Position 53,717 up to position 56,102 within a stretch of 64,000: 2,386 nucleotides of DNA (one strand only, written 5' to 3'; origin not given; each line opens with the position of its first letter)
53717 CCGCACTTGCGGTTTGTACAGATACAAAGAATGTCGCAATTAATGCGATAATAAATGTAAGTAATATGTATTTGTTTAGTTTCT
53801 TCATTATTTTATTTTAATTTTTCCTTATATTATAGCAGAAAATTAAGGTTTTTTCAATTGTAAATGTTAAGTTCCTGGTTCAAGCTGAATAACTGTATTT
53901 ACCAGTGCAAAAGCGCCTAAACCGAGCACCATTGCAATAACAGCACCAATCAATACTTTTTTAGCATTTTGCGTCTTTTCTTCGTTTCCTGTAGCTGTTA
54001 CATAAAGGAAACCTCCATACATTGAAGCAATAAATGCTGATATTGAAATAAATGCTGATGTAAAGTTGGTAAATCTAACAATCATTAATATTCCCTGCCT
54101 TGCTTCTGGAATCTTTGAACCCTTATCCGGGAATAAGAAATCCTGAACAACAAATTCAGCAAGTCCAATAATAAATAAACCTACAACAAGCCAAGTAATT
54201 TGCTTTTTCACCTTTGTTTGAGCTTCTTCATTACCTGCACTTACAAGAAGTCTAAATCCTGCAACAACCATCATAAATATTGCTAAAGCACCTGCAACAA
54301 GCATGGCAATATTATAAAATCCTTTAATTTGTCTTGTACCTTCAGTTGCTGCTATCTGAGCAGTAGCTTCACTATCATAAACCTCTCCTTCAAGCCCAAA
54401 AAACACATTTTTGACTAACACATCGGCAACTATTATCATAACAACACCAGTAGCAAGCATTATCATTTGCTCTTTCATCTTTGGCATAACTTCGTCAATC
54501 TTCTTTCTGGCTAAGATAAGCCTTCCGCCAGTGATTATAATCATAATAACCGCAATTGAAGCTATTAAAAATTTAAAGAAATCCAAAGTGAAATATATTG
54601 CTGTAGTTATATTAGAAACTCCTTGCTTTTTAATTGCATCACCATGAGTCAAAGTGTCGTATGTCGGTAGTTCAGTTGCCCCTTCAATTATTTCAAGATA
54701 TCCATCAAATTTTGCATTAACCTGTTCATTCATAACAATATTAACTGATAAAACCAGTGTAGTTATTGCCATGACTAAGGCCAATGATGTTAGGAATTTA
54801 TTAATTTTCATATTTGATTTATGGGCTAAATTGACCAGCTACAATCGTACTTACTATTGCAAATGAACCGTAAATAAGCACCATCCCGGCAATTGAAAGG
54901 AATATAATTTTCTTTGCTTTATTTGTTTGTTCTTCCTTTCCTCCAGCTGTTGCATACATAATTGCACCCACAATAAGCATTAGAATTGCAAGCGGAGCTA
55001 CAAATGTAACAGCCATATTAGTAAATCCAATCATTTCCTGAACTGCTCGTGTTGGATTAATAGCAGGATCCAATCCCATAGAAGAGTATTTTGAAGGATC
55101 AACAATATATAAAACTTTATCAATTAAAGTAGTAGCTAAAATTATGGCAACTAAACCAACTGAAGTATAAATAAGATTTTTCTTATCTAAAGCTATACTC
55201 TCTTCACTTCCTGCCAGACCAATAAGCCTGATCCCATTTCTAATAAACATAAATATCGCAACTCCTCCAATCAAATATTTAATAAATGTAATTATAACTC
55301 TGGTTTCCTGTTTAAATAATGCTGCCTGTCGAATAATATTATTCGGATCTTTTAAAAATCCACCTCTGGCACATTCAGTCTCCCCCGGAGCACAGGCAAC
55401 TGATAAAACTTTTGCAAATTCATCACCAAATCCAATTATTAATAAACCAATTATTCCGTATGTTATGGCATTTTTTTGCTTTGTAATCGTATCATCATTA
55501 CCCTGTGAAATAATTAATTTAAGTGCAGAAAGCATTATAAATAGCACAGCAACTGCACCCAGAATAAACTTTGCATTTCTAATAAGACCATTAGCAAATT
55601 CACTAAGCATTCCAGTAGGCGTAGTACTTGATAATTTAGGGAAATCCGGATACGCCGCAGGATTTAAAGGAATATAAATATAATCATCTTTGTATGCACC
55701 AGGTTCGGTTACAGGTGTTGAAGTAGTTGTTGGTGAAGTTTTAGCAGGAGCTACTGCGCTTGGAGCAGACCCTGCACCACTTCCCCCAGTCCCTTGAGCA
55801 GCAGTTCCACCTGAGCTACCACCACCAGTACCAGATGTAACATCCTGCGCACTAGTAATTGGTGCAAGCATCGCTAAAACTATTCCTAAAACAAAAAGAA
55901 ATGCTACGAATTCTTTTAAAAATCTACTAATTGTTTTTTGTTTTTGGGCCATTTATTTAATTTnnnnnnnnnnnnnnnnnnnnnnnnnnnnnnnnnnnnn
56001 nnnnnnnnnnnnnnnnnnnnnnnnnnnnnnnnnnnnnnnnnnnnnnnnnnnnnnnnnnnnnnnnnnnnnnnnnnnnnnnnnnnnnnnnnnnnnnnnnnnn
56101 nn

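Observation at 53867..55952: Two adjacent proteins each built from three tandem VirB2/TrbC-like pilin hairpins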

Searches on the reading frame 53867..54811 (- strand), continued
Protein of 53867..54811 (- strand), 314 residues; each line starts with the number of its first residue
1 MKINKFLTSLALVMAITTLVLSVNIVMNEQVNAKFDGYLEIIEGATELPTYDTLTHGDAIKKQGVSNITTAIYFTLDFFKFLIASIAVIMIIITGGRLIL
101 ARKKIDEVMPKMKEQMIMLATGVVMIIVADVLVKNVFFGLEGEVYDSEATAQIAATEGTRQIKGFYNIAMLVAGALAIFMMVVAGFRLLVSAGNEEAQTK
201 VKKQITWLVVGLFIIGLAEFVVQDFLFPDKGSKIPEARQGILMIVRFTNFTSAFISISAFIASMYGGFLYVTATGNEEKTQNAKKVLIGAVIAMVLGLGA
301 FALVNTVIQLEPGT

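Call 63: search_solved_structures(query=A1, max_evalue=10, show_alignments=2)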
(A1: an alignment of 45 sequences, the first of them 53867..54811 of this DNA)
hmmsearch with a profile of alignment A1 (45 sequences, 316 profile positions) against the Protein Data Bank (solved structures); distinct sequences matched with E-value up to 10: 2.
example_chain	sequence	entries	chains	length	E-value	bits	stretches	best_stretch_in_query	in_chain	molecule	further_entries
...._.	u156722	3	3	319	1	11.6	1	121-224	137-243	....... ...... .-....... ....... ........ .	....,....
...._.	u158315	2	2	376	1.3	11.3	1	121-224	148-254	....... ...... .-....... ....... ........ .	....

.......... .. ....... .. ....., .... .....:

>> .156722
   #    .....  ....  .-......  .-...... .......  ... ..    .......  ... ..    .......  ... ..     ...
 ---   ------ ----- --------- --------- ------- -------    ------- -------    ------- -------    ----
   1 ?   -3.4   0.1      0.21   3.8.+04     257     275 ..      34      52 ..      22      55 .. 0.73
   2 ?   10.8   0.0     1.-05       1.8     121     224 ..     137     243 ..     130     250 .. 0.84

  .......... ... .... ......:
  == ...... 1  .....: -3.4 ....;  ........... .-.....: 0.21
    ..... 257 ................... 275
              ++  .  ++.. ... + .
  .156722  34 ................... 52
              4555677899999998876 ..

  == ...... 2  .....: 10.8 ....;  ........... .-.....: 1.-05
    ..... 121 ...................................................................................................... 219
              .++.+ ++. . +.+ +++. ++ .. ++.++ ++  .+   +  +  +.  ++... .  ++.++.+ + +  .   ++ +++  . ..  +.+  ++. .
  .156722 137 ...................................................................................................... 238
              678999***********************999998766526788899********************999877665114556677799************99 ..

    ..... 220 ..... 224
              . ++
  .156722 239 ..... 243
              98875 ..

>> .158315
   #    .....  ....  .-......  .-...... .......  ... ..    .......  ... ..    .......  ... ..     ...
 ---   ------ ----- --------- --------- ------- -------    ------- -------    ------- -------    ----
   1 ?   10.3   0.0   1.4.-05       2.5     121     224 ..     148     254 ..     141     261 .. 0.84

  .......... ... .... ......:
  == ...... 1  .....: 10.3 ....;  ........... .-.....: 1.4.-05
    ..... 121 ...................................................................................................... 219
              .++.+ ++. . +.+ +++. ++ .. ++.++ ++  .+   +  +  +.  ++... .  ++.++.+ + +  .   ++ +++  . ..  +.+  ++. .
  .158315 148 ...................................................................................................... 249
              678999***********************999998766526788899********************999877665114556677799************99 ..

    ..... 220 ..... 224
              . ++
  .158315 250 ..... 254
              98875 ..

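Call 75: search_protein_families(library=ncbifam, proteins=[window:53867-54811:-], max_evalue=0.01)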
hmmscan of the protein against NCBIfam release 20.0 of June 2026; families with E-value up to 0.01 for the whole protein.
window:53867-54811:- (314 aa): 1 family
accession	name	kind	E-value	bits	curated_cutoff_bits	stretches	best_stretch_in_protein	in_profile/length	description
NF045849.1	ICE_MMCAP2_0565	equivalog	5.2e-12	45.3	40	2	250-309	16-78/80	Mbov_0395 family pilin-like conjugal transfer protein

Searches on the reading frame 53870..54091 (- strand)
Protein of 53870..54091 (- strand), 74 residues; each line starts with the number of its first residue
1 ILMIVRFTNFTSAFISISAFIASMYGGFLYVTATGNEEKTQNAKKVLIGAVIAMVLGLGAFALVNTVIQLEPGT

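Call 77: search_protein_families(library=pfam, proteins=[window:53870-54091:-], max_evalue=0.1)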
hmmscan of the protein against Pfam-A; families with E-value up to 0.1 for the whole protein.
window:53870-54091:- (74 aa): 8 families
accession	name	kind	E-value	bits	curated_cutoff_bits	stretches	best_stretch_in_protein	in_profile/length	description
PF18895.5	T4SS_pilin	-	2.3e-05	24.8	26.6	1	12-66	14-70/71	Type IV secretion system pilin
PF10002.14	DUF2243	-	0.0094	16.5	25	1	19-69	54-100/140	Predicted membrane protein (DUF2243)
PF04479.18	RTA1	-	0.01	15.9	24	1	6-66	67-126/208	RTA1 like protein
PF05251.17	Ost5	-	0.016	15.9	27.4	1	13-67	16-69/73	Oligosaccharyltransferase subunit 5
PF11377.13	DUF3180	-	0.029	15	28.4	1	2-60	64-120/135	Protein of unknown function (DUF3180)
PF16083.10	Phage_holin_3_3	-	0.03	14.9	28.4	1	20-64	4-49/78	LydA holin phage, holin superfamily III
PF00082.27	Peptidase_S8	-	0.062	13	21.8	1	23-62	140-180/288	Subtilase family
PF19733.4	DUF6223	-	0.099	13.4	27.4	0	17-66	43-89/98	Family of unknown function (DUF6223)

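Call 78: search_protein_families(library=ncbifam, proteins=[window:53870-54091:-], max_evalue=0.1)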
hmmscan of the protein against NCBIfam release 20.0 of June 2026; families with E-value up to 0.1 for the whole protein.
window:53870-54091:- (74 aa): 2 families
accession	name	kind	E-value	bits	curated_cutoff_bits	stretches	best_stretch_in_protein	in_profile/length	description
NF045849.1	ICE_MMCAP2_0565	equivalog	2e-08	33.8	40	1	10-69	16-78/80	Mbov_0395 family pilin-like conjugal transfer protein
NF041501.1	cola_mem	domain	0.028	13.4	150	1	26-69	166-211/312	FGLLP motif-containing membrane protein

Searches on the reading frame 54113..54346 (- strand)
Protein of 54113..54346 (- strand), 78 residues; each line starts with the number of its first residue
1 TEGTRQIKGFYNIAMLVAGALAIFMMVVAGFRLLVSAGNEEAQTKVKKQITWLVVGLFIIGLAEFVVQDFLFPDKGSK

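Call 77: search_protein_families(library=pfam, proteins=[window:54113-54346:-], max_evalue=0.1)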
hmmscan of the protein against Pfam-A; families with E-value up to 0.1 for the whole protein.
window:54113-54346:- (78 aa): 4 families
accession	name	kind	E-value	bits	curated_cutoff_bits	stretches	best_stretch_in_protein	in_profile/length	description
PF18895.5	T4SS_pilin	-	8.1e-14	51.9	26.6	1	5-68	7-69/71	Type IV secretion system pilin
PF04956.18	TrbC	-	0.0066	17.1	27.9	1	17-68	52-96/98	TrbC/VIRB2 pilin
PF11677.13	DUF3273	-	0.026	14.3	25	0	2-31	179-207/265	Protein of unknown function (DUF3273)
PF15420.11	Abhydrolase_9_N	-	0.078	13.4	27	1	13-71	97-156/208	Alpha/beta-hydrolase family N-terminus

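Call 78: search_protein_families(library=ncbifam, proteins=[window:54113-54346:-], max_evalue=0.1)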
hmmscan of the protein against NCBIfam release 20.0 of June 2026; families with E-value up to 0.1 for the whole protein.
window:54113-54346:- (78 aa): 3 families
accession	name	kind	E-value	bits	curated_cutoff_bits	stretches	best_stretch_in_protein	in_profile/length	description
NF045849.1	ICE_MMCAP2_0565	equivalog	2.2e-07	30.5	40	1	5-63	11-68/80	Mbov_0395 family pilin-like conjugal transfer protein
TIGR02210.1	rodA_shape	equivalog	0.015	14.4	336.7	1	21-68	6-54/357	rod shape-determining protein RodA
NF045890.1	conj_pls20_p028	equivalog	0.051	12.4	150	1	5-68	56-114/377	pLS20_p028 family conjugation system transmembrane protein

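Call 80: find_homologous_proteins(query=A3, max_evalue=0.001)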
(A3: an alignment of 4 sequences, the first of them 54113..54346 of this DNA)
Query A3 (4 sequences) (78 aa, profile of the alignment): 5 proteins with E <= 0.001 among 138 candidates.
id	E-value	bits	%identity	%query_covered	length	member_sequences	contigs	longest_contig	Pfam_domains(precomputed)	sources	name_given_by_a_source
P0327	6.7e-23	98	43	45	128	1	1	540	-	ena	-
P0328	3.1e-8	51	35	73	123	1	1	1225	PF18895.6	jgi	jgi:hypothetical protein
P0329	7.0e-7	47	39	82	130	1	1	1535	PF18895.6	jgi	jgi:Type IV secretion system pilin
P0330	2.3e-6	45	42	62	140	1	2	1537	PF18895.6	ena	-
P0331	5.9e-5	41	39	53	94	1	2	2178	PF18895.6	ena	-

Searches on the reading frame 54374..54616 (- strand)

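Call 77: search_protein_families(library=pfam, proteins=[window:54374-54616:-], max_evalue=0.1)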
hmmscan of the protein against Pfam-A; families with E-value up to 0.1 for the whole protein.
window:54374-54616:- (81 aa): 4 families
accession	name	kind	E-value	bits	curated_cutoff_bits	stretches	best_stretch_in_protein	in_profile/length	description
PF18895.5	T4SS_pilin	-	5e-07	30.1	26.6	1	2-70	4-70/71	Type IV secretion system pilin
PF04956.18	TrbC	-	0.0025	18.4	27.9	1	2-69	36-96/98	TrbC/VIRB2 pilin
PF20535.3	DUF6750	-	0.024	15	27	1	14-69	62-115/128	Family of unknown function (DUF6750)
PF24357.1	TMD0_ABC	-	0.053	14.1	27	1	8-71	19-81/159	ABC transporter TMD0 domain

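Call 78: search_protein_families(library=ncbifam, proteins=[window:54374-54616:-], max_evalue=0.1)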
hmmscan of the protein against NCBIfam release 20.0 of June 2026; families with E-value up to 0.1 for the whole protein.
window:54374-54616:- (81 aa): 2 families
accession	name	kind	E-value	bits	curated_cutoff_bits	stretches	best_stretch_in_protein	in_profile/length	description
TIGR00776.1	RhaT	subfamily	0.011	14.9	319.6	1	17-68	242-286/290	RhaT/GlcU family sugar-proton symporter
NF033134.0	cmlA_floR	equivalog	0.036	13.5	450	1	13-74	245-304/388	CmlA/FloR family chloramphenicol efflux MFS transporter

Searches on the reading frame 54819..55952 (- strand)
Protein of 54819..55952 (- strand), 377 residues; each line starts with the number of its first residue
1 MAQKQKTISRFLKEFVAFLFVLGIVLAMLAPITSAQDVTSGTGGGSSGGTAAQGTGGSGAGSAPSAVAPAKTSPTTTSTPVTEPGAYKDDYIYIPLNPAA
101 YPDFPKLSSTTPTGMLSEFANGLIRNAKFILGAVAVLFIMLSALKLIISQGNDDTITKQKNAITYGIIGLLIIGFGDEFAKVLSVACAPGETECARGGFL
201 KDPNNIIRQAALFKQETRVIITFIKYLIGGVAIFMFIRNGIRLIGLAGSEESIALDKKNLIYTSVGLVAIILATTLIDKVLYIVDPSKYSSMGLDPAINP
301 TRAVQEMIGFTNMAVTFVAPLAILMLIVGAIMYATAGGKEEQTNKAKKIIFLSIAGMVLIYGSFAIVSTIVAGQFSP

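Call 3: search_protein_families(library=pfam, proteins=[window:54819-55952:-], max_evalue=0.1)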
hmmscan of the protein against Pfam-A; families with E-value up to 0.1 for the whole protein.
window:54819-55952:- (377 aa): 3 families
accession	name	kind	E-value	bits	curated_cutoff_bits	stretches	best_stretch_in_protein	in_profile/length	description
PF18895.5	T4SS_pilin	-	8.1e-22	77.5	26.6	3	220-277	12-68/71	Type IV secretion system pilin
PF19607.4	DUF6112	-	0.00027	21.1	25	1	303-365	12-76/88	Family of unknown function (DUF6112)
PF21827.1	New_glue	-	0.0065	16.6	31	1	19-83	6-66/94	New glue protein family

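Call 19: find_homologous_proteins(query=window:54819-55952:-)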
Query window:54819-55952:- (377 aa): 112 proteins with E <= 0.001 among 8000 candidates.
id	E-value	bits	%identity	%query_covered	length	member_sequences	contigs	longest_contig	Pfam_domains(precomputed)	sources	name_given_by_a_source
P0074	5.1e-234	794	100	100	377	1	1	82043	PF18895.6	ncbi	ncbi:hypothetical protein ACFL3T_02205 [Patescibacteria group bacterium]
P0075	1.4e-182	625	76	98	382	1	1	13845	PF18895.6,PF19607.5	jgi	jgi:hypothetical protein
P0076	2.5e-176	604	75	100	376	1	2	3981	PF18895.6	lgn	-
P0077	1.1e-173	596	73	100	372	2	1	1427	PF18895.6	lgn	-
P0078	8.7e-162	557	67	100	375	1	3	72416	PF18895.6,PF19607.5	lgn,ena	-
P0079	3.0e-158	545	68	100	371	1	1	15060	PF18895.6,PF04956.19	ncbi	-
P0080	2.0e-155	536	64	100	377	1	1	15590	PF18895.6,PF19607.5,PF04956.19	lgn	-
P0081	5.8e-150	518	63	100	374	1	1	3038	PF18895.6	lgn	-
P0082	1.8e-147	509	64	97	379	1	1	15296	PF18895.6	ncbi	ncbi:hypothetical protein ACFLZH_04950 [Patescibacteria group bacterium]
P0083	3.5e-146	505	64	97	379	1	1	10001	PF18895.6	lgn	-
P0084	4.6e-140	485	61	99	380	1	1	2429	PF18895.6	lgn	-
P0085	7.4e-140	484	59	100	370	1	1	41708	PF18895.6,PF04956.19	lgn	-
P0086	1.5e-137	477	71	78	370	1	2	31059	PF18895.6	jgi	-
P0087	3.0e-130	453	57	100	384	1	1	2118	PF18895.6,PF04956.19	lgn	-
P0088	1.2e-128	448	58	99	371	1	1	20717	PF18895.6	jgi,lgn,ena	-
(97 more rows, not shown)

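Call 75: search_protein_families(library=ncbifam, proteins=[window:54819-55952:-], max_evalue=0.01)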
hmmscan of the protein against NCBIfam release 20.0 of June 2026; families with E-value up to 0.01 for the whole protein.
window:54819-55952:- (377 aa): 2 families
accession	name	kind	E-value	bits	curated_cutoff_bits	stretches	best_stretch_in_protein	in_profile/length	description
NF045849.1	ICE_MMCAP2_0565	equivalog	3.6e-05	23.4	40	0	310-370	12-76/80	Mbov_0395 family pilin-like conjugal transfer protein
NF011520.0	PRK14959.1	equivalog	0.0035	15.9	798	1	19-82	352-418/624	DNA polymerase III subunits gamma and tau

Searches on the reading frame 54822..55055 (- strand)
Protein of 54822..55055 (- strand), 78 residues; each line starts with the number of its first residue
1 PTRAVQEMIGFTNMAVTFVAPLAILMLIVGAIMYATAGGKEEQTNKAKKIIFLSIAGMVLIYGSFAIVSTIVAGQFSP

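Call 77: search_protein_families(library=pfam, proteins=[window:54822-55055:-], max_evalue=0.1)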
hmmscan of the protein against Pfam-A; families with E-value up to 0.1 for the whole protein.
window:54822-55055:- (78 aa): 6 families
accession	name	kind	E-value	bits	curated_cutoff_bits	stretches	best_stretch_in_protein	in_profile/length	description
PF18895.5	T4SS_pilin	-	4.4e-06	27.1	26.6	1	10-69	10-69/71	Type IV secretion system pilin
PF19607.4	DUF6112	-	0.00013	22.2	25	1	13-68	21-78/88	Family of unknown function (DUF6112)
PF14293.11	YWFCY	-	0.0095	16.4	24.4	1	23-70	66-110/144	YWFCY protein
PF24396.1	DUF7541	-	0.027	14.7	28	1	10-66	59-116/120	Family of unknown function (DUF7541)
PF11773.13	ComGE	-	0.057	13.8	25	0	22-59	9-46/82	Competence system putative prepilin ComGE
PF05987.18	DUF898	-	0.087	12.4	28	1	11-72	184-245/336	Bacterial protein of unknown function (DUF898)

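Call 78: search_protein_families(library=ncbifam, proteins=[window:54822-55055:-], max_evalue=0.1)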
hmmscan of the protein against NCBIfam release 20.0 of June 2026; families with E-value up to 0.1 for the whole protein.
window:54822-55055:- (78 aa): 3 families
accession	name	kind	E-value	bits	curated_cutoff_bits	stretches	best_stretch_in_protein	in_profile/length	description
NF045849.1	ICE_MMCAP2_0565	equivalog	0.00041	20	40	1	11-71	12-76/80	Mbov_0395 family pilin-like conjugal transfer protein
NF009784.2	PRK13279.1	equivalog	0.04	12.5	567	1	6-72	73-138/539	lipid IV(A) 4-amino-4-deoxy-L-arabinosyltransferase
NF047370.1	toxin_TsaT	equivalog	0.055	13.9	80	1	17-72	6-58/60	type II toxin-antitoxin system toxin TsaT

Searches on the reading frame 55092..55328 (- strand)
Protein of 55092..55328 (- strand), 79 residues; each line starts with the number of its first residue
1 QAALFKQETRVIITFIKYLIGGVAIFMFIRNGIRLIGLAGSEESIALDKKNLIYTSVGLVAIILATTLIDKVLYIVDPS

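Call 77: search_protein_families(library=pfam, proteins=[window:55092-55328:-], max_evalue=0.1)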
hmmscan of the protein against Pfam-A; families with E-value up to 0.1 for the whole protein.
window:55092-55328:- (79 aa): 3 families
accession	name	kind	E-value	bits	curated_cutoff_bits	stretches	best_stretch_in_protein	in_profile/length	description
PF18895.5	T4SS_pilin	-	2.4e-10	40.8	26.6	1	12-69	12-68/71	Type IV secretion system pilin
PF24357.1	TMD0_ABC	-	0.076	13.6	27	1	15-75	24-84/159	ABC transporter TMD0 domain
PF04956.18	TrbC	-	0.084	13.5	27.9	0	12-71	44-97/98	TrbC/VIRB2 pilin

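Call 78: search_protein_families(library=ncbifam, proteins=[window:55092-55328:-], max_evalue=0.1)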
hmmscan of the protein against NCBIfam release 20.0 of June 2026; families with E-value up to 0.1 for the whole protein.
window:55092-55328:- (79 aa): 2 families
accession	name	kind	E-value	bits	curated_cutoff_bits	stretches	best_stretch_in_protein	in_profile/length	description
NF045849.1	ICE_MMCAP2_0565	equivalog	0.026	14.2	40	1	17-73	21-77/80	Mbov_0395 family pilin-like conjugal transfer protein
TIGR01106.1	ATPase-IIC_X-K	subfamily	0.06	11.1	946.1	1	8-68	59-119/997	Na,H/K antiporter P-type ATPase subunit alpha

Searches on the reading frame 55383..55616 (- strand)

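Call 77: search_protein_families(library=pfam, proteins=[window:55383-55616:-], max_evalue=0.1)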
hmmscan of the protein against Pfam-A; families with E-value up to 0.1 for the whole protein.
window:55383-55616:- (78 aa): 2 families
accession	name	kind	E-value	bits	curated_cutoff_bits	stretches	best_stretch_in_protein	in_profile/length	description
PF18895.5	T4SS_pilin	-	1e-08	35.6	26.6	1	5-63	6-63/71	Type IV secretion system pilin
PF10086.14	YhfC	-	0.019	14.9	24.2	1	14-72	21-82/222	YhfC intramembrane metalloprotease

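Call 78: search_protein_families(library=ncbifam, proteins=[window:55383-55616:-], max_evalue=0.1)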
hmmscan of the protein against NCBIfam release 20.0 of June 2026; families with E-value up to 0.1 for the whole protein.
window:55383-55616:- (78 aa): 5 families
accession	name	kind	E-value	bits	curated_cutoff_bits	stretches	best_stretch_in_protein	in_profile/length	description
NF045849.1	ICE_MMCAP2_0565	equivalog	0.0047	16.6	40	1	18-61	23-66/80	Mbov_0395 family pilin-like conjugal transfer protein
NF004072.0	PRK05580.2-4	equivalog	0.014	13.7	1030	1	12-62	214-264/648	primosomal protein N'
NF004070.0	PRK05580.2-2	equivalog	0.026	12.7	921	1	14-53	296-335/729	primosomal protein N'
NF004071.0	PRK05580.2-3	equivalog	0.087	10.7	1105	1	16-60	303-347/735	primosomal protein N'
TIGR00595.1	priA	equivalog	0.092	11.3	230.35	1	13-53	75-115/509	replication restart helicase PriA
